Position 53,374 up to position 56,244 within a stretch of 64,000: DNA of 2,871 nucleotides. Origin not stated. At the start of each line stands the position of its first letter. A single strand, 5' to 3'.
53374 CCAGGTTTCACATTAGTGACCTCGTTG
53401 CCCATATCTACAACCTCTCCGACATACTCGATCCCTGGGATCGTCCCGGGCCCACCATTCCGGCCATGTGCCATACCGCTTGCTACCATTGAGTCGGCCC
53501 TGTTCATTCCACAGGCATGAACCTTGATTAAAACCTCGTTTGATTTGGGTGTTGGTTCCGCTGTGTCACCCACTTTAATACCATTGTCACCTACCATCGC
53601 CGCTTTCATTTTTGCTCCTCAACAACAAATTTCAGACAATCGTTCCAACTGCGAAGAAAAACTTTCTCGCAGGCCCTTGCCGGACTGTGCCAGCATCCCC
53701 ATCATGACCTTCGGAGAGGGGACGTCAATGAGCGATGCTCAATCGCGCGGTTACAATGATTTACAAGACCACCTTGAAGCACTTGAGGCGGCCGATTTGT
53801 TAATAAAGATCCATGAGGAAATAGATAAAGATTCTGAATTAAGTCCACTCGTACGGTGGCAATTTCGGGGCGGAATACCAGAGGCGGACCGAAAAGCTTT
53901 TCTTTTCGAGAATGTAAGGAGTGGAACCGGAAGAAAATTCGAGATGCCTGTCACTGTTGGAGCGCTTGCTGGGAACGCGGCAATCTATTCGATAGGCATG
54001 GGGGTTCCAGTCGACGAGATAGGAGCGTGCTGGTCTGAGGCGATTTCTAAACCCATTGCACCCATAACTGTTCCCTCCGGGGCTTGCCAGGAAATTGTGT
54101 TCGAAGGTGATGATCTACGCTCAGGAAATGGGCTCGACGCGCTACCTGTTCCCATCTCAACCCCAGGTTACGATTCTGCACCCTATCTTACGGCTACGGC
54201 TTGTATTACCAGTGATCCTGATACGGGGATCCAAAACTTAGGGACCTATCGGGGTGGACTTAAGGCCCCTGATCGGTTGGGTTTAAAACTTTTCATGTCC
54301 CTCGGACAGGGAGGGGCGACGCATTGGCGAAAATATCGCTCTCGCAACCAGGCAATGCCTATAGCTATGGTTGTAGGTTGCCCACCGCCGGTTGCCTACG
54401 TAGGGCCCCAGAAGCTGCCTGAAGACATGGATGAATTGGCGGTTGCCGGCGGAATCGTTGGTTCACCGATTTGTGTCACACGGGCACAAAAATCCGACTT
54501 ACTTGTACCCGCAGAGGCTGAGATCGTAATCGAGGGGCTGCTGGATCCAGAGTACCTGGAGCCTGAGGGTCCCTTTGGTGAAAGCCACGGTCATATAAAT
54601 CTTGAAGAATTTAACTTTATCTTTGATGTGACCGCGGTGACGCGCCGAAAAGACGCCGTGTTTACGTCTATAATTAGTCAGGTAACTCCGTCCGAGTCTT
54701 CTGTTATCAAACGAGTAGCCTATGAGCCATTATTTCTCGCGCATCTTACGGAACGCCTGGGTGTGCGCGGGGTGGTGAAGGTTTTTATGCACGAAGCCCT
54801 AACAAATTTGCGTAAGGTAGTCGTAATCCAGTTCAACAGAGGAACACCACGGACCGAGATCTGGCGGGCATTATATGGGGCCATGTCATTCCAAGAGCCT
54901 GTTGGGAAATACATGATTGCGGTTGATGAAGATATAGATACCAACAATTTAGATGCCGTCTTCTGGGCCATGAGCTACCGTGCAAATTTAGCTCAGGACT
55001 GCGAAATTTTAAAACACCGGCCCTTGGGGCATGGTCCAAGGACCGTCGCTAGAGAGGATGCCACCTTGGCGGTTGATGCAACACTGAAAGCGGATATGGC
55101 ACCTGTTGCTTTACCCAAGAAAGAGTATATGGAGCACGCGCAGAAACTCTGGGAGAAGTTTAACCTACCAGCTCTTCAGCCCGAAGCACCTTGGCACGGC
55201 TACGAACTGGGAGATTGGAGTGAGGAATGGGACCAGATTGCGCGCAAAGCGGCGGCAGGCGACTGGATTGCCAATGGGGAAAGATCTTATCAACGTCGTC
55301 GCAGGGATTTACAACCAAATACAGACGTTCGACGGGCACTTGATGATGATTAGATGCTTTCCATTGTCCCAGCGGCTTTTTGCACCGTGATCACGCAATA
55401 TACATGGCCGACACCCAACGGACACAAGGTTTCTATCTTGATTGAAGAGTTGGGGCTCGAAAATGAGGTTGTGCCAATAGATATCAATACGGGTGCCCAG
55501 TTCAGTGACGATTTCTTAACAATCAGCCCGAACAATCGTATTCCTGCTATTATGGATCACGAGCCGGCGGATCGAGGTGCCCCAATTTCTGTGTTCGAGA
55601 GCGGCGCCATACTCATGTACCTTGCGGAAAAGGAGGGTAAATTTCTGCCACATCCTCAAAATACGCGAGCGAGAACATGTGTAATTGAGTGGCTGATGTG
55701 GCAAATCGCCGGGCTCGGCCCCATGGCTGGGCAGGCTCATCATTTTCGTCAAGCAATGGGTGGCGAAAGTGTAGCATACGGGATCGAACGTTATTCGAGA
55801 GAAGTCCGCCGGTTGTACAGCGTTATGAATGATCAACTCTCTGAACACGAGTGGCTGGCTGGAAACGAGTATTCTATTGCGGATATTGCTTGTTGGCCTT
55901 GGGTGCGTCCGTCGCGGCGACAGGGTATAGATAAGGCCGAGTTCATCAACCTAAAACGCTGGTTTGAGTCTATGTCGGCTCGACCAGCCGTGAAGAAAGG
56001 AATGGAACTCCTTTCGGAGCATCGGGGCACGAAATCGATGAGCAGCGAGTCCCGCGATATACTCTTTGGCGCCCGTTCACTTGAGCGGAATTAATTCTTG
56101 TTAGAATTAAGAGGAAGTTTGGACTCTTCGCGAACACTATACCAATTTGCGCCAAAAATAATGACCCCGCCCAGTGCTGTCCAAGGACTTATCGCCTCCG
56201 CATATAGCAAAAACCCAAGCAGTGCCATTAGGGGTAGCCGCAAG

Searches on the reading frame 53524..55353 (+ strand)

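Call 40: search_protein_families(library=ncbifam, proteins=[window:53524-55353:+], max_evalue=0.00001)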
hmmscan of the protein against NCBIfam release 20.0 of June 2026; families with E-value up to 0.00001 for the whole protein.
window:53524-55353:+ (609 aa): 7 families
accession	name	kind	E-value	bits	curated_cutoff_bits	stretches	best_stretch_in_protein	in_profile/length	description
TIGR00148.1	TIGR00148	subfamily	9e-59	199.3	244.85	1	81-499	2-413/438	UbiD family decarboxylase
TIGR03701.1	mena_SCO4490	equivalog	6.9e-51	173.3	495.9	1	84-496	3-414/433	menaquinone biosynthesis decarboxylase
NF041204.1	VdcC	exception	1.6e-45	155.4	650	1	77-499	1-413/467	non-oxidative hydroxyarylic acid decarboxylases subunit C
NF008175.0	PRK10922.1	equivalog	1.2e-37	129.6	788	1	185-501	127-435/497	4-hydroxy-3-polyprenylbenzoate decarboxylase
TIGR02723.1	phenyl_P_alpha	equivalog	2.5e-28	99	564.6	1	83-497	13-414/485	phenylphosphate carboxylase subunit alpha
TIGR02724.1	phenyl_P_beta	equivalog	7.7e-26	90.5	468.95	1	93-498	16-413/472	phenylphosphate carboxylase subunit beta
NF041219.1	BagN_FevL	exception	1.7e-25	89.5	1000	1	72-383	12-323/502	bagremycin/ferroverdin biosynthesis UbiD family decarboxylase BagN/FevL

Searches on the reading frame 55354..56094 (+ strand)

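Call 40: search_protein_families(library=ncbifam, proteins=[window:55354-56094:+], max_evalue=0.00001)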
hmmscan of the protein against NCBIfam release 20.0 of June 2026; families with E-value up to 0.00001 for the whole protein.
window:55354-56094:+ (246 aa): 5 families
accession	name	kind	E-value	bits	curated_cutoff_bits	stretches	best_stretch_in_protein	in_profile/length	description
NF010579.0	PRK13972.1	equivalog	1.1e-73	247.3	332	1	13-216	2-202/215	GSH-dependent disulfide bond oxidoreductase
NF008731.0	PRK11752.1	equivalog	5.8e-52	176.7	325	1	15-223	47-262/287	glutathione-dependent disulfide-bond oxidoreductase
NF007831.0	PRK10542.1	equivalog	8.1e-13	48.4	198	1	28-217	16-195/201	glutathione transferase GstA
TIGR01262.1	maiA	equivalog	3e-11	43.3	171.05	1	25-217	13-203/211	maleylacetoacetate isomerase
NF050814.1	FtsZBindFzlA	equivalog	1.5e-07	31.4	300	1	51-214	41-207/228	FtsZ-binding protein FzlA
